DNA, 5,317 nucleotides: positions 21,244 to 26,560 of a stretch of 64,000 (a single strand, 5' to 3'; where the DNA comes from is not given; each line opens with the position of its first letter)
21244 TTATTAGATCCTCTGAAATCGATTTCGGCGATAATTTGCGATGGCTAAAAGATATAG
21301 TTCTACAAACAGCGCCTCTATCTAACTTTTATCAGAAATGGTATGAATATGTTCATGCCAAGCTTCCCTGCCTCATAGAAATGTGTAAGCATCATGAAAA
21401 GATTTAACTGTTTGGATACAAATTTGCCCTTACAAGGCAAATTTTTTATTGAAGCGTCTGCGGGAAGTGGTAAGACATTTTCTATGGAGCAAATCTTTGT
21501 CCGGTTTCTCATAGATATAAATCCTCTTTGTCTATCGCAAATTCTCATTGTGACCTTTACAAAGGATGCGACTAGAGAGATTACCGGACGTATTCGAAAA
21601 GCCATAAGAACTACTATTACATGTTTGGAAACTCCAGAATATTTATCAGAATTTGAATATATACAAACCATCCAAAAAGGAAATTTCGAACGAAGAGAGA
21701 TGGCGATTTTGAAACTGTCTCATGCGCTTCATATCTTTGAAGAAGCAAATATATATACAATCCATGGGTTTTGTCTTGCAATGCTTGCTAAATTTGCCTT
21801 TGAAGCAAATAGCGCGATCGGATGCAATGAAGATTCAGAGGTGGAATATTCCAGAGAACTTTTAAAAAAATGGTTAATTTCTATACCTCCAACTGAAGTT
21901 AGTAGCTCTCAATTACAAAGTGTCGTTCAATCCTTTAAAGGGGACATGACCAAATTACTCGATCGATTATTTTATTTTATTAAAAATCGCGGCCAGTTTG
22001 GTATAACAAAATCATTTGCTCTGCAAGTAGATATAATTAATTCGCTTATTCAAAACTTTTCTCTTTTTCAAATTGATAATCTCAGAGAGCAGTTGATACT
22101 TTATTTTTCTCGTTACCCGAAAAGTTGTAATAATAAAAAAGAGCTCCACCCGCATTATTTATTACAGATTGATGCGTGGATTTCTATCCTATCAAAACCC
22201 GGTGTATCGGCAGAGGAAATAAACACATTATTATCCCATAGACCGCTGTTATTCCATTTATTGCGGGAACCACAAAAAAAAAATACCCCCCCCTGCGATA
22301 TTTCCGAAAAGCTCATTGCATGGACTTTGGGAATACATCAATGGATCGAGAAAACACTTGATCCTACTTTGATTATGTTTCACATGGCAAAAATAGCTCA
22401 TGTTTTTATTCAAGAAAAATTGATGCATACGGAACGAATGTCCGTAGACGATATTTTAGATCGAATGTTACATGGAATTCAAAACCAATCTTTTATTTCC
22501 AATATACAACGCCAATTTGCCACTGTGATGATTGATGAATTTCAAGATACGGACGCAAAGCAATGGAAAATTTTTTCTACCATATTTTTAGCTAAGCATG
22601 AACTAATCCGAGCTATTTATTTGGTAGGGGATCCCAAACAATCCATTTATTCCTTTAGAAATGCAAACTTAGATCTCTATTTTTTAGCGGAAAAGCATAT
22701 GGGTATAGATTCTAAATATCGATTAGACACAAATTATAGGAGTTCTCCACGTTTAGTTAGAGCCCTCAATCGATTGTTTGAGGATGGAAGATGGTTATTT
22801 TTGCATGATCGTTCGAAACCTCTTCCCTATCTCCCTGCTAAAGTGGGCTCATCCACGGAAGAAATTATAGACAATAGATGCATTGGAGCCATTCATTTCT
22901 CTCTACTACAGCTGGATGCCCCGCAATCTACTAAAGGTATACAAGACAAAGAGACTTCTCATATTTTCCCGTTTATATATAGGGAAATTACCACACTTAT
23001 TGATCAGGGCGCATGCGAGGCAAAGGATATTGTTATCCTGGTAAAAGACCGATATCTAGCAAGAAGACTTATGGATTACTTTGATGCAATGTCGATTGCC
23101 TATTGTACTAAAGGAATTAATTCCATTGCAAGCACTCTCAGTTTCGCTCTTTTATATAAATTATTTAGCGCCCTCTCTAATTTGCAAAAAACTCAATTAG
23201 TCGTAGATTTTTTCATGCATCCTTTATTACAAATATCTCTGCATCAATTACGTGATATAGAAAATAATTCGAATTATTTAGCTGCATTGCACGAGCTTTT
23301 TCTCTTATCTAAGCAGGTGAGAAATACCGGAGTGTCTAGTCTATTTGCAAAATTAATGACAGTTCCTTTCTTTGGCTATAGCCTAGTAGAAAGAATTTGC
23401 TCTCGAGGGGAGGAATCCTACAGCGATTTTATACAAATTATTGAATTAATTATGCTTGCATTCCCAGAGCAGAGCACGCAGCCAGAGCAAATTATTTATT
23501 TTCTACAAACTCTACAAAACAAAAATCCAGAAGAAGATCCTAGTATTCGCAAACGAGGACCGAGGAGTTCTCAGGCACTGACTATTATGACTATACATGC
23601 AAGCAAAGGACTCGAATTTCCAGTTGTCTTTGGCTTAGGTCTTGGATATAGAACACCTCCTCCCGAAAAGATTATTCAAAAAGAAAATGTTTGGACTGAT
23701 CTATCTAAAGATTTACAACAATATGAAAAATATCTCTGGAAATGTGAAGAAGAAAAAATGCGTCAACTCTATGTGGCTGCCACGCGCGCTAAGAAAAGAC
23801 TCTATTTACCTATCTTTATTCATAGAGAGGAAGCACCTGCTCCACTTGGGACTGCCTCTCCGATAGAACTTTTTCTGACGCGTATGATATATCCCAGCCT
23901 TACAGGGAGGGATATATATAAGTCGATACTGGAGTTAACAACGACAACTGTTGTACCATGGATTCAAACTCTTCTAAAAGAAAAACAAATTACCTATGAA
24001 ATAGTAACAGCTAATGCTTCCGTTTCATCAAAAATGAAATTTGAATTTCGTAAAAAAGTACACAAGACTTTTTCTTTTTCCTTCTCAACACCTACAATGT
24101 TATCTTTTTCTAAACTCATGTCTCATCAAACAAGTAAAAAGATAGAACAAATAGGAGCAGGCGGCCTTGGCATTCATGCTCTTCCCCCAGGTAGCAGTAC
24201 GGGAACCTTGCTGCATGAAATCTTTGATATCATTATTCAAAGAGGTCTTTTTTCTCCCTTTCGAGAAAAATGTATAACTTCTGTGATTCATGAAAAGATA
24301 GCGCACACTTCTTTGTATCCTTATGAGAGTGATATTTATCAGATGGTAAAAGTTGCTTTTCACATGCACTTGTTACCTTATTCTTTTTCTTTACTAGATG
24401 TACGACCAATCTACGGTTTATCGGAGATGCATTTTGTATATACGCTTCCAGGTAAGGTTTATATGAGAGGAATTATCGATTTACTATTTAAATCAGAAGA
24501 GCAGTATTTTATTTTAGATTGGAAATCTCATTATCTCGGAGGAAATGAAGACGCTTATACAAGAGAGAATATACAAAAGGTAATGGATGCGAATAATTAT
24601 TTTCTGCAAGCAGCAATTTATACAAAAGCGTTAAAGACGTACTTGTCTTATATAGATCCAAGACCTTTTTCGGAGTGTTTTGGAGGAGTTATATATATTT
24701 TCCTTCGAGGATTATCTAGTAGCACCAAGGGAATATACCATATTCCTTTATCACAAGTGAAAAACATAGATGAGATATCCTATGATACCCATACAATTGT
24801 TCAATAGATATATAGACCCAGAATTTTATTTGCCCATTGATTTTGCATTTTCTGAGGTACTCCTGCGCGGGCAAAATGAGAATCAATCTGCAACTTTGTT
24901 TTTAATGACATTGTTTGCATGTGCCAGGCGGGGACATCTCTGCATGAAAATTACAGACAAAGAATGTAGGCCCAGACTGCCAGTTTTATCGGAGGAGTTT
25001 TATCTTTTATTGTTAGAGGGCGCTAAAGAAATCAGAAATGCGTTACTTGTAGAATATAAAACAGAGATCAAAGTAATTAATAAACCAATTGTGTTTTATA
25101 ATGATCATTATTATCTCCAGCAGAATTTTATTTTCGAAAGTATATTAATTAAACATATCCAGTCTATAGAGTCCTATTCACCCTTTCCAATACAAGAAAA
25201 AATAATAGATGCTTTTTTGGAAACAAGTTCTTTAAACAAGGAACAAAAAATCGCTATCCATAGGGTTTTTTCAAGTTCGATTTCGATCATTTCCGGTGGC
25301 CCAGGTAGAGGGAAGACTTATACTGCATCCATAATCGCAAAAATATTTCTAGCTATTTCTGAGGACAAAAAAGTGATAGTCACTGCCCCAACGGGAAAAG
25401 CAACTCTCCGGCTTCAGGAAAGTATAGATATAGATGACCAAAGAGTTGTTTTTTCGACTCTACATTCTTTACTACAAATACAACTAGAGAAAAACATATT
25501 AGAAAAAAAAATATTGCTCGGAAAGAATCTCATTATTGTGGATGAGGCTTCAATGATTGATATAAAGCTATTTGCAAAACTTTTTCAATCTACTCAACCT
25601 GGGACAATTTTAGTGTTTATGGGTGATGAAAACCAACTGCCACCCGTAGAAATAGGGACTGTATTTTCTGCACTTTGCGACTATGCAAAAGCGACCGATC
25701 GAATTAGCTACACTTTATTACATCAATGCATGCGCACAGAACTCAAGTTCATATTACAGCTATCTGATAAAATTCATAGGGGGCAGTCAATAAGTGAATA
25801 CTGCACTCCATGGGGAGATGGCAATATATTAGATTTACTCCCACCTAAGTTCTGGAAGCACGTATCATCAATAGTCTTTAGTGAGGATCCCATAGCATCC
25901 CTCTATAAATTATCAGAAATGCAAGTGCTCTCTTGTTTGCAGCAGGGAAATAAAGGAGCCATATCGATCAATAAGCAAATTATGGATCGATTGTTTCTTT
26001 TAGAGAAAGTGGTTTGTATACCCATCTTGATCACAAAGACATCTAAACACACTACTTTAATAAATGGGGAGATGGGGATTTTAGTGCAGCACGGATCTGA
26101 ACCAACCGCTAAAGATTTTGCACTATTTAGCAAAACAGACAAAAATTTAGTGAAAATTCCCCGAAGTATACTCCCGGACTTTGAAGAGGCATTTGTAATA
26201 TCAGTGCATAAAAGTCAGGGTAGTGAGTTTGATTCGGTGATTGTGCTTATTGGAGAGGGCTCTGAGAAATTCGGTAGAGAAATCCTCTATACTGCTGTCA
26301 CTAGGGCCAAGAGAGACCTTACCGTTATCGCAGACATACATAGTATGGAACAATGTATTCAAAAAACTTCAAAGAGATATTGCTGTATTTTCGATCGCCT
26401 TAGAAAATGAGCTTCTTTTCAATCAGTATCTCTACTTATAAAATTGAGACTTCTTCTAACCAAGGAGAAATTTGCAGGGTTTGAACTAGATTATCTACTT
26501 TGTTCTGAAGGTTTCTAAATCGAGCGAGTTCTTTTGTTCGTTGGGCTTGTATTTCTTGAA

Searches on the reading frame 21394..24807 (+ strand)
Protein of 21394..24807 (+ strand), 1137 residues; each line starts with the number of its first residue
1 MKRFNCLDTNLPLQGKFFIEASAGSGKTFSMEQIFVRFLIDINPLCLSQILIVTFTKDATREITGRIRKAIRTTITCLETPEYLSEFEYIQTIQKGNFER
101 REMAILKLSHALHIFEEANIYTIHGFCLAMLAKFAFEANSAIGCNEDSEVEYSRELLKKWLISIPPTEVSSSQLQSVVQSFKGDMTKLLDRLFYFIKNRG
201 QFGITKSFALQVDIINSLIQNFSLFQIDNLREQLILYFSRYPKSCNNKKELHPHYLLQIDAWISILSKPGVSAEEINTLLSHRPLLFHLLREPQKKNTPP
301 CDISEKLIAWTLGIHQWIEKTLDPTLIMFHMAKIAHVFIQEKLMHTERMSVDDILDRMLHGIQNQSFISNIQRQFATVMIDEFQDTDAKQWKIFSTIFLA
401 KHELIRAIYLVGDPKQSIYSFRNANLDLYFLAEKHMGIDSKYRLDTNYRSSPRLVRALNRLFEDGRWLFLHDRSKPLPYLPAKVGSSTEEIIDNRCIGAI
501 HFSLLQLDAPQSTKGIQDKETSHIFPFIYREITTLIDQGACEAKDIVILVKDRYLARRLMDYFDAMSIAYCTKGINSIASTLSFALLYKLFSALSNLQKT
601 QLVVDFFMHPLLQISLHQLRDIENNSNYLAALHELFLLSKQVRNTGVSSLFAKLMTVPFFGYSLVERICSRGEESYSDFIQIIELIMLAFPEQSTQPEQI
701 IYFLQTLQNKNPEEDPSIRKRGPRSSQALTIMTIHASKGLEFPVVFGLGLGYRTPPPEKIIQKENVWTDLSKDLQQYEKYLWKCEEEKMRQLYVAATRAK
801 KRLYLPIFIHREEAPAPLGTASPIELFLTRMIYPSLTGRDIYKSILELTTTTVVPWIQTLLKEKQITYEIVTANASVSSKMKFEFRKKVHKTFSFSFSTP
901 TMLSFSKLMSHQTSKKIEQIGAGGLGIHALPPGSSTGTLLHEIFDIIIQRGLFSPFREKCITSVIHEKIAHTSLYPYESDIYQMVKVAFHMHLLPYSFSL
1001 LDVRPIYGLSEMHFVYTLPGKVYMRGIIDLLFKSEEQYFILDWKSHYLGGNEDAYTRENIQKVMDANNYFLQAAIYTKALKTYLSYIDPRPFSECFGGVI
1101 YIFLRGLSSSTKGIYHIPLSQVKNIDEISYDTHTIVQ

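Call 73: search_protein_families(library=pfam, proteins=[window:21394-24807:+], max_evalue=0.00001)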
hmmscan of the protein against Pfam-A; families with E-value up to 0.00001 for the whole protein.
window:21394-24807:+ (1137 aa): 4 families
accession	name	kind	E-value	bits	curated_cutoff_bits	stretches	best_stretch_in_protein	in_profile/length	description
PF00580.27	UvrD-helicase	-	1.7e-42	146.4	23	1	12-435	11-269/271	UvrD/REP helicase N-terminal domain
PF13361.12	UvrD_C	-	1e-20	74.9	25.6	1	700-805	264-345/350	UvrD-like helicase C-terminal domain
PF13245.12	AAA_19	-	1.4e-12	48.3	25.1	1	17-422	14-134/134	AAA domain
PF13538.12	UvrD_C_2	-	5.6e-10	39.4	27.4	0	786-805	32-51/52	UvrD-like helicase C-terminal domain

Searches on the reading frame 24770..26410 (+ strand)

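Call 73: search_protein_families(library=pfam, proteins=[window:24770-26410:+], max_evalue=0.00001)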
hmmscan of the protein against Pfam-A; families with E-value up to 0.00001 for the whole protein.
window:24770-26410:+ (546 aa): 7 families
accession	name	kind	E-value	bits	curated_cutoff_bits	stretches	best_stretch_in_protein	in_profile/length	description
PF13245.12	AAA_19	-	1.1e-28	100.5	25.1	1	159-293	1-132/134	AAA domain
PF13604.12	AAA_30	-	6.6e-28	98.2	27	1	155-340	2-173/191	AAA domain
PF13538.12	UvrD_C_2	-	2.7e-13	50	27.4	1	474-520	2-52/52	UvrD-like helicase C-terminal domain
PF13086.12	AAA_11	-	1.3e-10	41.9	27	0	155-211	2-64/257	AAA domain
PF05970.20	PIF1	-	1.2e-09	38.5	25.9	1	155-294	2-156/223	PIF1-like helicase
PF05127.21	NAT10_TcmA_helicase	-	6.4e-07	29.8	22.7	1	173-275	1-113/176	RNA cytidine acetyltransferase NAT10/TcmA, helicase domain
PF01443.25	Viral_helicase1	-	1.4e-06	28.7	21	0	466-520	178-227/228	Viral superfamily 1 RNA helicase core domain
